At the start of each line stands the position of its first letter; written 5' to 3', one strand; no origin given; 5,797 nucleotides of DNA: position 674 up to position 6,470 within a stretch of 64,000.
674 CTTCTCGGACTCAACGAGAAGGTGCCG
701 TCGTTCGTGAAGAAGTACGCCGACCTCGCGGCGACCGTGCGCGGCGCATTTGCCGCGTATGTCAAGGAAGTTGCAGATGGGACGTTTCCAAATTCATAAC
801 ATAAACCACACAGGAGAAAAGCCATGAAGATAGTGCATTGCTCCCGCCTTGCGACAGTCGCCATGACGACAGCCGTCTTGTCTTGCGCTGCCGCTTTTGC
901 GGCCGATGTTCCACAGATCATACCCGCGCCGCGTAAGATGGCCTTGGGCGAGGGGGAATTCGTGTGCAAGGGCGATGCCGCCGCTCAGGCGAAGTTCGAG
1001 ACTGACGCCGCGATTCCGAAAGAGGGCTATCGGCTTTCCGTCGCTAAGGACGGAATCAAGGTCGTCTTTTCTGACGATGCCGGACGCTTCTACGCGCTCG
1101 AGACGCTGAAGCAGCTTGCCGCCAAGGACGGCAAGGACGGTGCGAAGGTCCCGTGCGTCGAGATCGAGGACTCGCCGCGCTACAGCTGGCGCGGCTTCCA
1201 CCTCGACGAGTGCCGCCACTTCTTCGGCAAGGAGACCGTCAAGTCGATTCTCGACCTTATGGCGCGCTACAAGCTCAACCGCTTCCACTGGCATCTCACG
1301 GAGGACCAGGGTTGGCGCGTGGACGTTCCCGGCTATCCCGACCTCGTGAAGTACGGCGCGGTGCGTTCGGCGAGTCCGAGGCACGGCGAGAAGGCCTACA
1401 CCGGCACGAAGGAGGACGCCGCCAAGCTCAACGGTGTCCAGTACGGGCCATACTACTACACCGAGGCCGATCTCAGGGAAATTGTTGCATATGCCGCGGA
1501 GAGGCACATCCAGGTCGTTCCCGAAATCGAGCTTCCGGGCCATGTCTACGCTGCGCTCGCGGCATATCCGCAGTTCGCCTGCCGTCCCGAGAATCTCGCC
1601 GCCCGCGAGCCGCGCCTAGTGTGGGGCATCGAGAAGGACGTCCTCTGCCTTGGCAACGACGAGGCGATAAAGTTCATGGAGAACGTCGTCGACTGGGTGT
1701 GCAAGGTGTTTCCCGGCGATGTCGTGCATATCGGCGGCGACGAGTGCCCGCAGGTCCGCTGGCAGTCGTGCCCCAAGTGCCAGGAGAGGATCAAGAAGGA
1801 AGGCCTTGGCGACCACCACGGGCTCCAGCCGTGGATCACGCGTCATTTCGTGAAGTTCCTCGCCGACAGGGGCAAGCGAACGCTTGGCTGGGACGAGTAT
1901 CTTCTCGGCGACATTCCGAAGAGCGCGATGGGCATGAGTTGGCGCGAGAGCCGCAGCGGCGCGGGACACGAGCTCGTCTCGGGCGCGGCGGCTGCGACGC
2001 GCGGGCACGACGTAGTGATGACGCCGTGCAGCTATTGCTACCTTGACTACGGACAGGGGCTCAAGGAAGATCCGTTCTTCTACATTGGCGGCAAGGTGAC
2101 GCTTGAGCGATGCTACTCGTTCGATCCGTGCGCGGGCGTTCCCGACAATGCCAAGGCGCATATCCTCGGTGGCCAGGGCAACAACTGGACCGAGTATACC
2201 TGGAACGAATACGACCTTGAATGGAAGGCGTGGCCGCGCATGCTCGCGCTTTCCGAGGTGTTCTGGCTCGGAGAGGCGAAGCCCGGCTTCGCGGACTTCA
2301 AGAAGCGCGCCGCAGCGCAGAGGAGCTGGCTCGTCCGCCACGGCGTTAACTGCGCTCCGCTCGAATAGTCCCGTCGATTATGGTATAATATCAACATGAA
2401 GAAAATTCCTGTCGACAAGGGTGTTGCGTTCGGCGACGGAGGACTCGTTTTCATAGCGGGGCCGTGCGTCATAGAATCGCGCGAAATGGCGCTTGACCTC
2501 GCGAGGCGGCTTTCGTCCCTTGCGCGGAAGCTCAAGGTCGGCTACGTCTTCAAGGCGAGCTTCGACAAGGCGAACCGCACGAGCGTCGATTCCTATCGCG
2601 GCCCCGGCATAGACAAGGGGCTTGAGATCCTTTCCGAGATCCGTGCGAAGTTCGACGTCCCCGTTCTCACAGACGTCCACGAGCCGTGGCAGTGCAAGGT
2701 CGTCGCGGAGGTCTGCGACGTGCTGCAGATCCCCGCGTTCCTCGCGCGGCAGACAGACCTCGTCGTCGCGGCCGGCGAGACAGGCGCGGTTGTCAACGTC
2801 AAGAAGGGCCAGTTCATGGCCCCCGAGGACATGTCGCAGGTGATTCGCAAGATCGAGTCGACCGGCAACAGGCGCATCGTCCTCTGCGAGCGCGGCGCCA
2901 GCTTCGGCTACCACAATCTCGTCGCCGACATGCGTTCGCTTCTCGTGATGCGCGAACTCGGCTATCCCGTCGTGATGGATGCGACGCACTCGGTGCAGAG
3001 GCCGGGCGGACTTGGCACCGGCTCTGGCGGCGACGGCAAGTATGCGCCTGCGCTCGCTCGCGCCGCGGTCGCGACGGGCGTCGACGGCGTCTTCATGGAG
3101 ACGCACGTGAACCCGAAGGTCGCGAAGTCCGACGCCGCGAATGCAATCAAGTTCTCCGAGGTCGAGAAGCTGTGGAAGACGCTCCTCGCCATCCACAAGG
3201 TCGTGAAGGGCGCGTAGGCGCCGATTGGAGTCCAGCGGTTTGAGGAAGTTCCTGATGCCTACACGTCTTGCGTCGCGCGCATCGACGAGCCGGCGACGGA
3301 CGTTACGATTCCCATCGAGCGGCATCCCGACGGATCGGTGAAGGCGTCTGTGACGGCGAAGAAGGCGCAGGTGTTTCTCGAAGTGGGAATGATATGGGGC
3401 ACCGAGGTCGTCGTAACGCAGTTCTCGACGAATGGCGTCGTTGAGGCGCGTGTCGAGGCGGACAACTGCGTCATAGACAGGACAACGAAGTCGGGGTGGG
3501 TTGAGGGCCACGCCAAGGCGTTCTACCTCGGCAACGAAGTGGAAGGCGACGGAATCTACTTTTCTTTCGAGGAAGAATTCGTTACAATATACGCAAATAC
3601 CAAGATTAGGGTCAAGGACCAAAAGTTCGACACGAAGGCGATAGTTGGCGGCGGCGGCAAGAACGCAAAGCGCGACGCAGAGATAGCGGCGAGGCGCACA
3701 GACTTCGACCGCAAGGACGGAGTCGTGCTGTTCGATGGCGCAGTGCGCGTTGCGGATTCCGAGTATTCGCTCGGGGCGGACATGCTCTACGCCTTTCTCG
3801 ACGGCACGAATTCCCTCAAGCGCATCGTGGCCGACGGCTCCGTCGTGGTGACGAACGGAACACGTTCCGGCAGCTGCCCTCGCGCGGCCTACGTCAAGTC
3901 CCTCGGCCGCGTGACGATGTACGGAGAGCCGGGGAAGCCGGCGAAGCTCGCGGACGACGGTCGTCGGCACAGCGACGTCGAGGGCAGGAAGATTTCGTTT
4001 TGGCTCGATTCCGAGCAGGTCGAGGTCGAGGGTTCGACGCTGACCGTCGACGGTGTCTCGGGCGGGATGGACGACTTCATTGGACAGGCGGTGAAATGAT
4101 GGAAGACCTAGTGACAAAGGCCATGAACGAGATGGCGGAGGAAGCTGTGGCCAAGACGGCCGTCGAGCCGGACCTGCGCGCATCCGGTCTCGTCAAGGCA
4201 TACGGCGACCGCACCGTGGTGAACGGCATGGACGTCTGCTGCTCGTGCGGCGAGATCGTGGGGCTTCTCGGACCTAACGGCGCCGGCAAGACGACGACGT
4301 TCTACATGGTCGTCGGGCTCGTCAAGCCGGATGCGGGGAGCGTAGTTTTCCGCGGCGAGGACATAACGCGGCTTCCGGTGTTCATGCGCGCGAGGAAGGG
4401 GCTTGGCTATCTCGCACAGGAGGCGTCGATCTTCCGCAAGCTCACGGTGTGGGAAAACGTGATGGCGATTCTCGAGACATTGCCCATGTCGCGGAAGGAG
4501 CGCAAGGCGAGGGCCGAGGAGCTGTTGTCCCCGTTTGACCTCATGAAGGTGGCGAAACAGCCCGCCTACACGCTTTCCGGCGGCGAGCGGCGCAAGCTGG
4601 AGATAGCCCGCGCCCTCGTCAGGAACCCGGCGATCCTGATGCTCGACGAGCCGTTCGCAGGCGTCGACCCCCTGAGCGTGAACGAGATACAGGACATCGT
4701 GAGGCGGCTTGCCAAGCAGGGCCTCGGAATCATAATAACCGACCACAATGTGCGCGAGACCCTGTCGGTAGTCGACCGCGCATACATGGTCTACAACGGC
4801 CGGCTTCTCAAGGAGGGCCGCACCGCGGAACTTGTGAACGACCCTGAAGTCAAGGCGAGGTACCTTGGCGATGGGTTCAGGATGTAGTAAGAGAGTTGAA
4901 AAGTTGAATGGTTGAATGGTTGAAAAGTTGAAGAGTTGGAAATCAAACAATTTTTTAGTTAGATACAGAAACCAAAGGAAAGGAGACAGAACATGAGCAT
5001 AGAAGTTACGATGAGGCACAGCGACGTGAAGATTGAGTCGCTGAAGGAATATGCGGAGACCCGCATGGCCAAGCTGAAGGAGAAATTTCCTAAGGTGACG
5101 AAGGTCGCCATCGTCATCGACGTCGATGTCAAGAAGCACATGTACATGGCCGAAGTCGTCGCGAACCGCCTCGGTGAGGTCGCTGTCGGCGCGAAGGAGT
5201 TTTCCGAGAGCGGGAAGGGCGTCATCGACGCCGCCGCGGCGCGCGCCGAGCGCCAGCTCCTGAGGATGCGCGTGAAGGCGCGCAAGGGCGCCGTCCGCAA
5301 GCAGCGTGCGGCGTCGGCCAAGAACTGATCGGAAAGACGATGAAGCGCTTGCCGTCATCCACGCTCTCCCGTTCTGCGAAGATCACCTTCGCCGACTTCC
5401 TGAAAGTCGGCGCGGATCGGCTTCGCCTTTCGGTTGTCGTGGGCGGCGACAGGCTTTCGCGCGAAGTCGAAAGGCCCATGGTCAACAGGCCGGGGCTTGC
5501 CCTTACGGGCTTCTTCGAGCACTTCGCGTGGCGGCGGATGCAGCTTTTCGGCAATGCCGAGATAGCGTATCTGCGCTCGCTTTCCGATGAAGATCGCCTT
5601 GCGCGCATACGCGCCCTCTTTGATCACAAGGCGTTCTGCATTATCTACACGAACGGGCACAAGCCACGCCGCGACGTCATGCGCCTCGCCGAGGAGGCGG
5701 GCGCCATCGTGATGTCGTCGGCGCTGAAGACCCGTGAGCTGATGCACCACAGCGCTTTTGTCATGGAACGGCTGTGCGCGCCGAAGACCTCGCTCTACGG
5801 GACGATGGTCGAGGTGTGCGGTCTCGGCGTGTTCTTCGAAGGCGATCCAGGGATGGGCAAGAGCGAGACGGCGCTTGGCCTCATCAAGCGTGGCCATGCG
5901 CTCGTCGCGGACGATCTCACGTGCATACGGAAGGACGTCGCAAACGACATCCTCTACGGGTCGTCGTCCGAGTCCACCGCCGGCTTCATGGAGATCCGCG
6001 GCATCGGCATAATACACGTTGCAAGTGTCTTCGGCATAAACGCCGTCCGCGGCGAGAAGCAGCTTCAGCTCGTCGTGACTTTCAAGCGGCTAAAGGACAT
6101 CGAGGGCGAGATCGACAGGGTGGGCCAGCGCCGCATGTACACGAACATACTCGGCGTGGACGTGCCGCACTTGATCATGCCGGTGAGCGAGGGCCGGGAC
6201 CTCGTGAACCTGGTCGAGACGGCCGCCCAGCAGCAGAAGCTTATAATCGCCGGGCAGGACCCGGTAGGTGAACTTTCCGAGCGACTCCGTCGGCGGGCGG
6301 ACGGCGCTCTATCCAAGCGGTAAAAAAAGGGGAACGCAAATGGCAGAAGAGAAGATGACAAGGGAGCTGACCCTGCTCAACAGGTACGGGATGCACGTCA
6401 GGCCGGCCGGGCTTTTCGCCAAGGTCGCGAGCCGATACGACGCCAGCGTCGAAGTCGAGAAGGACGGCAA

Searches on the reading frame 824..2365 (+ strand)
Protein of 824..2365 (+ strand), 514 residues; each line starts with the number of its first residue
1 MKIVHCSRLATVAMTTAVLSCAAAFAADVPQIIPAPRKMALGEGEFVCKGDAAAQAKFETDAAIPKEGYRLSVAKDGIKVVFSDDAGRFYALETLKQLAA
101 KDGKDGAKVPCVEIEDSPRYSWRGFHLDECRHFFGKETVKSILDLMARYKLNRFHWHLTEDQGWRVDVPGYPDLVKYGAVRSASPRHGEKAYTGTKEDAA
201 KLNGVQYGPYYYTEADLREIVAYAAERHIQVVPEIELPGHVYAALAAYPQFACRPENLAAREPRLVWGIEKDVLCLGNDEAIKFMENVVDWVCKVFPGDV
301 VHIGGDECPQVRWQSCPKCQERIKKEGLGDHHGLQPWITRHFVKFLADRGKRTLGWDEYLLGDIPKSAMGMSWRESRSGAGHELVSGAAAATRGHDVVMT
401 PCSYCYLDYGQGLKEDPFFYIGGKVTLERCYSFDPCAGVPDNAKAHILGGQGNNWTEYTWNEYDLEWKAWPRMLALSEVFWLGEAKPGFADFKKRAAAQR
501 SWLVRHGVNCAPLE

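Call 63: search_protein_families(library=pfam, proteins=[window:824-2365:+], max_evalue=0.001)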
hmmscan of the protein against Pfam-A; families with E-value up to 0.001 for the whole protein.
window:824-2365:+ (514 aa): 2 families
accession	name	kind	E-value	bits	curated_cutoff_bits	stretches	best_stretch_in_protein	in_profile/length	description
PF00728.28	Glyco_hydro_20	-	1.2e-101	341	22.3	1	120-482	1-346/348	Glycosyl hydrolase family 20, catalytic domain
PF02838.20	Glyco_hydro_20b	-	4.3e-15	57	26.1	1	57-116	66-123/124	Glycosyl hydrolase family 20, domain 2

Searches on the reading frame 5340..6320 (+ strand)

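Call 63: search_protein_families(library=pfam, proteins=[window:5340-6320:+], max_evalue=0.001)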
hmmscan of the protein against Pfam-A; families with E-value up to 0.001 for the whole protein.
window:5340-6320:+ (327 aa): 3 families
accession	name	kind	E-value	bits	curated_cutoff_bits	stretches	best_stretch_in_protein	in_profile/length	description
PF07475.17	Hpr_kinase_C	-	4.9e-50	169.8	33.3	1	147-315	4-170/171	HPr Serine kinase C-terminal domain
PF02603.21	Hpr_kinase_N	-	1e-29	103.5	24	1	26-137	8-120/125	HPr Serine kinase N terminus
PF07085.17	DRTGG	-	0.00064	20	25.2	0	88-133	52-97/105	DRTGG domain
